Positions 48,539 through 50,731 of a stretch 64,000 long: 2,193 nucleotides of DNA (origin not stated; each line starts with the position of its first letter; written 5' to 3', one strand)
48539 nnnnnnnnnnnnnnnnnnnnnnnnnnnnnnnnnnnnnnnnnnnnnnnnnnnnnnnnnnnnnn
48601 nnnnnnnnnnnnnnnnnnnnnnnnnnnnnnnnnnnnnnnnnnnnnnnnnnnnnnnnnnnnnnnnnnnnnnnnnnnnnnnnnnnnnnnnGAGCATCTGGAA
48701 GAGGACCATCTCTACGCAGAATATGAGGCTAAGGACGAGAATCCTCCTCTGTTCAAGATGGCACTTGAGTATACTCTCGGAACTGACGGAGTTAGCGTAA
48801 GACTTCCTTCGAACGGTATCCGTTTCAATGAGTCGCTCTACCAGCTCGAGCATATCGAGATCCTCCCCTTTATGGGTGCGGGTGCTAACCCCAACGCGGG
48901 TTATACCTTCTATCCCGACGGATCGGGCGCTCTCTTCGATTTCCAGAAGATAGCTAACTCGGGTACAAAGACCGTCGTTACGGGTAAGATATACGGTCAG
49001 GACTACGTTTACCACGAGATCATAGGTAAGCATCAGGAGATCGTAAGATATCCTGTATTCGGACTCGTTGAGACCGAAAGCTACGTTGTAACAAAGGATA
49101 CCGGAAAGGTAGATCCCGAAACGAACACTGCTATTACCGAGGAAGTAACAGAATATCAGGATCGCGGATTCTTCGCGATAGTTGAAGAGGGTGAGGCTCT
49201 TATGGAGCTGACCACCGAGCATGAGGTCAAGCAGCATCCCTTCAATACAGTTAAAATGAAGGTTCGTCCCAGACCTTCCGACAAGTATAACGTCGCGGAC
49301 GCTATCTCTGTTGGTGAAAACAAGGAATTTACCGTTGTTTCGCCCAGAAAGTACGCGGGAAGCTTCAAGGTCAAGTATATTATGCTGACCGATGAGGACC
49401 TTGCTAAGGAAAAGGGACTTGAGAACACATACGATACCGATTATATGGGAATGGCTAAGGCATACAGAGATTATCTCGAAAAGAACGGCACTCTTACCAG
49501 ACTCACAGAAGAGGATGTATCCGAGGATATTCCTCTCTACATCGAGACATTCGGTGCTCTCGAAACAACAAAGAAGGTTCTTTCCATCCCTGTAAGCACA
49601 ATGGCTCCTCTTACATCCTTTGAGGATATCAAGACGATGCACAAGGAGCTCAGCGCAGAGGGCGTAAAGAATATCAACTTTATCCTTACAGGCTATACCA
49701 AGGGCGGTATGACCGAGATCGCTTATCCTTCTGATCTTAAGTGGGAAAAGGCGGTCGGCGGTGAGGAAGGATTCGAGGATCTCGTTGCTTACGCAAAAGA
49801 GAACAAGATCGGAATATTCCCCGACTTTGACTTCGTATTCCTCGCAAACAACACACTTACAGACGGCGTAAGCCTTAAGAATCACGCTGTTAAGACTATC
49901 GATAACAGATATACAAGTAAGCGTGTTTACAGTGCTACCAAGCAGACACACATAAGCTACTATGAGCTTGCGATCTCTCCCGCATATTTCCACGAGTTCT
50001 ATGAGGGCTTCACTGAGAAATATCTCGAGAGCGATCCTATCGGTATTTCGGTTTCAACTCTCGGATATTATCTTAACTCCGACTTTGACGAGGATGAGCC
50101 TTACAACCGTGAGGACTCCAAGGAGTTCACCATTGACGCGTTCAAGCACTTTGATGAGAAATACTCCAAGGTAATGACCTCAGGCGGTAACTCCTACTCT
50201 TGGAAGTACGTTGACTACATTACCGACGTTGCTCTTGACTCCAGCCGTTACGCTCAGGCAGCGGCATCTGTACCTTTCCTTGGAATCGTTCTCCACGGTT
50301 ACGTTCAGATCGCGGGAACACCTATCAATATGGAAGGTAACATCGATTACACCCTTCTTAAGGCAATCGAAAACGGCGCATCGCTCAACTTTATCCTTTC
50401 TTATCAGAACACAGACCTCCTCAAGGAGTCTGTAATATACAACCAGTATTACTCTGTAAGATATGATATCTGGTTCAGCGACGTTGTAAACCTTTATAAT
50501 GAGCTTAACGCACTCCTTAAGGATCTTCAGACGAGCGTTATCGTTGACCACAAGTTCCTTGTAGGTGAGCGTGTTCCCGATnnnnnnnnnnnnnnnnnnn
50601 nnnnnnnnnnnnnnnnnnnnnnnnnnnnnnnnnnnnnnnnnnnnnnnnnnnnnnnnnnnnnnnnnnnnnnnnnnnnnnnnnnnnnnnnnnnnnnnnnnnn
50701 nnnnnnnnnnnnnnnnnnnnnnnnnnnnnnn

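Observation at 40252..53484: Seven-gene cassette: one giant CBM-fused binding protein, two permease pairs, an NHL/TPR/Yip1 membrane protein and a 1196-aa secreted protein, with no ATPase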

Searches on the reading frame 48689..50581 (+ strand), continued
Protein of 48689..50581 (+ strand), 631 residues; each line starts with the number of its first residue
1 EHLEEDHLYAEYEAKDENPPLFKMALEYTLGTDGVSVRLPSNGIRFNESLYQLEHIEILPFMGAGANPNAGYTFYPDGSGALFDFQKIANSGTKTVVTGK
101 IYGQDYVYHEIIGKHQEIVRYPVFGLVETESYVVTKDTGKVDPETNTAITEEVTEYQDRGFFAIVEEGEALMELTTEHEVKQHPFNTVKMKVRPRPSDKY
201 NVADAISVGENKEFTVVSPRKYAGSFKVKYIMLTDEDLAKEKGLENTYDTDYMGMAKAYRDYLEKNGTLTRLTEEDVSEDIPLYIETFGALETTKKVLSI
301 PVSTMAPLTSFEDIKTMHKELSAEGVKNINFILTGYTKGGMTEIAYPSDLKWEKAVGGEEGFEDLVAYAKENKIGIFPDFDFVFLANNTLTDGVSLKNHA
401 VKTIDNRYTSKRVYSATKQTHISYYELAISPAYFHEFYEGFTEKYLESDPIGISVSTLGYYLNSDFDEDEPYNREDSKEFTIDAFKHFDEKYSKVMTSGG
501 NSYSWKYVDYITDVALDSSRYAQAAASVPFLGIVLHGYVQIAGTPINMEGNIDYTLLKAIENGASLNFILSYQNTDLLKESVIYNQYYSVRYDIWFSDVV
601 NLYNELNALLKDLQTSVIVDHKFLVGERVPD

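Call 69: find_encoding_contigs(protein=P0251, flank=10000, max_places=1)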
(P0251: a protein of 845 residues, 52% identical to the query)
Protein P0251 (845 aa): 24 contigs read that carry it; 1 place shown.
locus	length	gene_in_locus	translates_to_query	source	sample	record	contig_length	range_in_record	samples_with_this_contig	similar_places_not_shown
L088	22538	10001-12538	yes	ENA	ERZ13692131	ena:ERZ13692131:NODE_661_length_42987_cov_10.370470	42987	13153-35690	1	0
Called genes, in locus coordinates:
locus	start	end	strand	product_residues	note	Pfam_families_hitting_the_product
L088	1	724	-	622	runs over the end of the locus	PF06580:His_kinase, PF02518:HATPase_c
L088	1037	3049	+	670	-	PF04616:Glyco_hydro_43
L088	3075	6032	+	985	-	PF01547:SBP_bac_1, PF13416:SBP_bac_8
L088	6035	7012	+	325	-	PF00528:BPD_transp_1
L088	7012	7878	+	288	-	PF00528:BPD_transp_1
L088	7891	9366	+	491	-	PF01436:NHL (faint), PF08450:SGL (weak), PF17170:DUF5128 (faint)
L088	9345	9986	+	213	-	PF04893:Yip1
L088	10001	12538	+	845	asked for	PF18952:DUF5696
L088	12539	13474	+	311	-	PF00528:BPD_transp_1 (faint)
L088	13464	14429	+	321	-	PF00528:BPD_transp_1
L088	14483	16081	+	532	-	PF01547:SBP_bac_1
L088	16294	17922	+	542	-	PF01547:SBP_bac_1, PF13416:SBP_bac_8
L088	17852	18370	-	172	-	-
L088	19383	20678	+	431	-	PF13173:AAA_14, PF13635:DUF4143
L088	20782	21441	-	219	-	PF12822:ECF_trnsprt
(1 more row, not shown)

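Call 71: search_protein_representatives(protein=window:48689-50581:+)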
Query: 631 residues. Proteins with E-value up to 0.001 (for the whole library): 3885; up to 1e-10: 3202; up to 1e-30: 1357. The best 150 are listed.
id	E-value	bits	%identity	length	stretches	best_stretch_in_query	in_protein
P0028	1.3e-281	952.4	69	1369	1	1-631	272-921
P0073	9.0e-267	903.3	65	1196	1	1-631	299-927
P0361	6.0e-254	861.0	63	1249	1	3-631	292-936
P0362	3.2e-245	832.2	63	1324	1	1-631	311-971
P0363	5.6e-234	795.0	58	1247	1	5-631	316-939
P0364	4.6e-233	792.0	62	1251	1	3-624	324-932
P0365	5.0e-229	778.7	59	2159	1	9-631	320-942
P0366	2.1e-228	776.6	59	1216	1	1-631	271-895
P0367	5.7e-228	775.2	62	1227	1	2-631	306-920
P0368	1.4e-227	773.9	58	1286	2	151-631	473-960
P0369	7.2e-226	768.2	58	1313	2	152-630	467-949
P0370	2.6e-225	766.4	57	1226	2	135-631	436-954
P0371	2.8e-225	766.3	57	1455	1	1-631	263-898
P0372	4.2e-225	765.7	59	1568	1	1-631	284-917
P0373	3.7e-223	759.3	58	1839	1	1-631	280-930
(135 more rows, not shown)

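Call 72: find_encoding_contigs(protein=P0291, flank=10000, max_places=1)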
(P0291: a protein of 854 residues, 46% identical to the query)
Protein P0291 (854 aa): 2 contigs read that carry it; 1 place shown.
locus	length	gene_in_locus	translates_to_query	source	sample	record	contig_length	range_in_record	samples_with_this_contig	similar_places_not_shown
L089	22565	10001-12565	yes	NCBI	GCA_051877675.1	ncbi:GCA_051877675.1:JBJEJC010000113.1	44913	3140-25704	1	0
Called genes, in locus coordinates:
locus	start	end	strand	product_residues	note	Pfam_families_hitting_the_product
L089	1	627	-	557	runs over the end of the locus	PF03063:Prismane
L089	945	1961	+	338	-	PF00356:LacI, PF00532:Peripla_BP_1, PF13407:Peripla_BP_4 (weak), PF13377:Peripla_BP_3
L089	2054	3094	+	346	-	PF07745:Glyco_hydro_53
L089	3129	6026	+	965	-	PF13416:SBP_bac_8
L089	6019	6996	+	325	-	PF00528:BPD_transp_1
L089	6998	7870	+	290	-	PF00528:BPD_transp_1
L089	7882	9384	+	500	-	PF01436:NHL (faint), PF08450:SGL (weak), PF17170:DUF5128 (weak)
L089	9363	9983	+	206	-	PF04893:Yip1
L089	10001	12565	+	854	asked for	PF18952:DUF5696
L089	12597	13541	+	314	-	PF00528:BPD_transp_1 (weak)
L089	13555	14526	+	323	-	PF00528:BPD_transp_1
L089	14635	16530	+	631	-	PF01547:SBP_bac_1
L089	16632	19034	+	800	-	PF07745:Glyco_hydro_53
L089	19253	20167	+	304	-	PF08220:HTH_DeoR (weak), PF08279:HTH_11, PF19187:HTH_PafC, PF13280:WYL, PF25583:WCX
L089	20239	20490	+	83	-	PF12674:Zn_ribbon_2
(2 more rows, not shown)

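Call 73: find_encoding_contigs(protein=P0335, flank=10000, max_places=1)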
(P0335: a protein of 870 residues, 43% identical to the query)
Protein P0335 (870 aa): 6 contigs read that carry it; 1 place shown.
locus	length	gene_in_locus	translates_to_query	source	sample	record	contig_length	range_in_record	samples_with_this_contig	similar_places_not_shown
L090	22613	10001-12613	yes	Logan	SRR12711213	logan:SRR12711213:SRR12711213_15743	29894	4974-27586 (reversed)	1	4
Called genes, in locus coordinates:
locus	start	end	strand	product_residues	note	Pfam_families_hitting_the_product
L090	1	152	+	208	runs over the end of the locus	PF00440:TetR_N, PF14278:TetR_C_8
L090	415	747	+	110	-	-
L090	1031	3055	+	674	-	PF04616:Glyco_hydro_43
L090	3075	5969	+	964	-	PF25275:Golvesin_C (faint), PF01547:SBP_bac_1, PF13416:SBP_bac_8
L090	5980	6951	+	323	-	PF00528:BPD_transp_1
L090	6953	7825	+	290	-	PF11040:DGF-1_C (faint), PF00528:BPD_transp_1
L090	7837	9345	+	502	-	PF08450:SGL (weak), PF01436:NHL (weak), PF06739:SBBP (faint)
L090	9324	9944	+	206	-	PF04893:Yip1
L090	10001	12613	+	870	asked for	PF18952:DUF5696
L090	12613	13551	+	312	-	PF00528:BPD_transp_1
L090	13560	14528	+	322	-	PF00528:BPD_transp_1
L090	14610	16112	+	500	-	PF01547:SBP_bac_1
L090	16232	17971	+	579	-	PF01301:Glyco_hydro_35, PF02449:Glyco_hydro_42, PF21317:BetaGal_ABD_1, PF21467:BetaGal_gal-bd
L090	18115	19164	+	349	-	PF00356:LacI, PF00532:Peripla_BP_1, PF13407:Peripla_BP_4, PF13377:Peripla_BP_3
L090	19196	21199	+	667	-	PF02449:Glyco_hydro_42, PF08532:Glyco_hydro_42M, PF08533:Glyco_hydro_42C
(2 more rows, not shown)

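Call 74: find_encoding_contigs(protein=P0348, flank=10000, max_places=1)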
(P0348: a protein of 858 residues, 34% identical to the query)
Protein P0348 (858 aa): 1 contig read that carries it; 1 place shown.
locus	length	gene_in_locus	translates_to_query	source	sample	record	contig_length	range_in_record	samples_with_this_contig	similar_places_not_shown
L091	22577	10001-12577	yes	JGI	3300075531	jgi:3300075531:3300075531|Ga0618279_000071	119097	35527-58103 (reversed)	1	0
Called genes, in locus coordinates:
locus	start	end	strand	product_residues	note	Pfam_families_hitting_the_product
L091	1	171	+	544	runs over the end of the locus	PF02927:CelD_N, PF00759:Glyco_hydro_9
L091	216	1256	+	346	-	PF00356:LacI, PF00532:Peripla_BP_1, PF13377:Peripla_BP_3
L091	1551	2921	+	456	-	PF01547:SBP_bac_1, PF13416:SBP_bac_8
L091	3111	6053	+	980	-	PF01547:SBP_bac_1, PF13416:SBP_bac_8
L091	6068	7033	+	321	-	PF00528:BPD_transp_1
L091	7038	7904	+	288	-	PF00528:BPD_transp_1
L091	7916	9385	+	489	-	PF08450:SGL (faint), PF01436:NHL (faint)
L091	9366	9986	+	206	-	PF04893:Yip1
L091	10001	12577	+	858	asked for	PF18952:DUF5696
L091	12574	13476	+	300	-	PF00528:BPD_transp_1 (weak)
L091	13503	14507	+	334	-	PF00528:BPD_transp_1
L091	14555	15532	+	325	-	PF22612:GH113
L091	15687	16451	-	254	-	PF00903:Glyoxalase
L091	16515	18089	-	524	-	PF04542:Sigma70_r2, PF04545:Sigma70_r4 (weak), PF08281:Sigma70_r4_2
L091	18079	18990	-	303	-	PF07833:Cu_amine_oxidN1 (weak), PF00089:Trypsin (weak), PF13365:Trypsin_2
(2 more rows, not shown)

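Call 77: search_solved_structures(query=A6, max_evalue=10, show_alignments=3)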
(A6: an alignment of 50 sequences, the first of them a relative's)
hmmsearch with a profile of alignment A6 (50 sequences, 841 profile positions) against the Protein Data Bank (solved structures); distinct sequences matched with E-value up to 10: 5.
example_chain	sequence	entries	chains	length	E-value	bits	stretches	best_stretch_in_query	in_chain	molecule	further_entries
8rzk_A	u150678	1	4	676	0.00017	23.1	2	50-85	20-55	Conserved hypothetical periplasmic protein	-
8rzg_A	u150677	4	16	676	0.00017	23.1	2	50-85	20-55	Conserved hypothetical periplasmic protein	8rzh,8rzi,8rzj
5opq_A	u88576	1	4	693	0.00019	23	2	50-85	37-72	3,6-anhydro-D-galactosidase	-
5wzq_A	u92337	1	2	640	0.00049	21.6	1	416-558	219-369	Alpha-N-acetylgalactosaminidase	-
5wzn_A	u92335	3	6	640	0.0015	19.9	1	416-556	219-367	Alpha-N-acetylgalactosaminidase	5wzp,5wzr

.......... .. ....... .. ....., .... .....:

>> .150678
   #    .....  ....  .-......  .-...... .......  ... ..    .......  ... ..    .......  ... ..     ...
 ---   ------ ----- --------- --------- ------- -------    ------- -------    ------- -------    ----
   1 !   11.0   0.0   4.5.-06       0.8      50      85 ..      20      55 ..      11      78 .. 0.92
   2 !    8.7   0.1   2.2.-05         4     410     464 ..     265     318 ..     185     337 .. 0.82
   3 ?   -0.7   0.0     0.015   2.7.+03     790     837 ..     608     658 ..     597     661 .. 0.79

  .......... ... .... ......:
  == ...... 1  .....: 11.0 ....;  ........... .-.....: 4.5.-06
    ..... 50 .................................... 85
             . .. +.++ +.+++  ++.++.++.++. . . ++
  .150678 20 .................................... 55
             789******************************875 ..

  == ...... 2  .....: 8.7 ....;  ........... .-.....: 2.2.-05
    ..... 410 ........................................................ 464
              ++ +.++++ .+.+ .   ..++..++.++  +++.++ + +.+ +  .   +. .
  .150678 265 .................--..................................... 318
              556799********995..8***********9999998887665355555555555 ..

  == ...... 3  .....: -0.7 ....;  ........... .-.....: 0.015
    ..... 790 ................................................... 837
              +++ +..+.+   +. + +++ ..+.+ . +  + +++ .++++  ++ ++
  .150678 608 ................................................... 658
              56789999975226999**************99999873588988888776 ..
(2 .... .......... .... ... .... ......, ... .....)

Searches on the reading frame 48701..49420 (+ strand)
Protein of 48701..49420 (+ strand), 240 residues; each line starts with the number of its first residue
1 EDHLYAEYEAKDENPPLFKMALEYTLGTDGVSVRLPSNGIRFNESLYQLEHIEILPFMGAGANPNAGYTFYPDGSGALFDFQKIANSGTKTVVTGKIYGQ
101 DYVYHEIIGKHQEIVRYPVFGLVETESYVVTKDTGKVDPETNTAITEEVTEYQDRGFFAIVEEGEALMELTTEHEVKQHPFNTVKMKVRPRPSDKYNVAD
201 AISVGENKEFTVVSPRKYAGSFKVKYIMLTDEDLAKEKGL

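Call 49: search_protein_families(library=pfam, proteins=[window:48701-49420:+], max_evalue=1)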
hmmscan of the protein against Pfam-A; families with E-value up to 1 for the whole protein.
window:48701-49420:+ (240 aa): 2 families
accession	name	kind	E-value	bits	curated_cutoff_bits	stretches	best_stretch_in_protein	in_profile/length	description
PF18952.6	DUF5696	-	3.5e-35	122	25.6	1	6-233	13-208/612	Family of unknown function (DUF5696)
PF00150.24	Cellulase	-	0.081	12.8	23.5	1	87-162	11-81/272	Cellulase (glycosyl hydrolase family 5)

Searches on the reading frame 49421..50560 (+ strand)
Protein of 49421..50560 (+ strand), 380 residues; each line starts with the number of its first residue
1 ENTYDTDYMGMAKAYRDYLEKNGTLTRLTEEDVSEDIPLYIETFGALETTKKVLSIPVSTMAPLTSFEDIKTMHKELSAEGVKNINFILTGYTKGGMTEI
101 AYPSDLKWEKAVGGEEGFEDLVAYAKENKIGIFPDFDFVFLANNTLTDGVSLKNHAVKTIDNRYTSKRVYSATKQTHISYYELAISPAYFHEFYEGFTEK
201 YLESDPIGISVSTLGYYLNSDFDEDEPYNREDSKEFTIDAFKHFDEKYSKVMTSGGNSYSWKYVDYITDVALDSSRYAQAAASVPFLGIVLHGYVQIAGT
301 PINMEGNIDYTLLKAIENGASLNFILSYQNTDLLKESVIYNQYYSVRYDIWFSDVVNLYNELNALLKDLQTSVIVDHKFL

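Call 49: search_protein_families(library=pfam, proteins=[window:49421-50560:+], max_evalue=1)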
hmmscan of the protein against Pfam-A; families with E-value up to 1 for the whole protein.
window:49421-50560:+ (380 aa): 1 family
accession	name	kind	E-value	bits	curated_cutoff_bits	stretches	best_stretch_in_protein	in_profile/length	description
PF18952.6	DUF5696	-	3.1e-101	340.2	25.6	1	5-378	208-574/612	Family of unknown function (DUF5696)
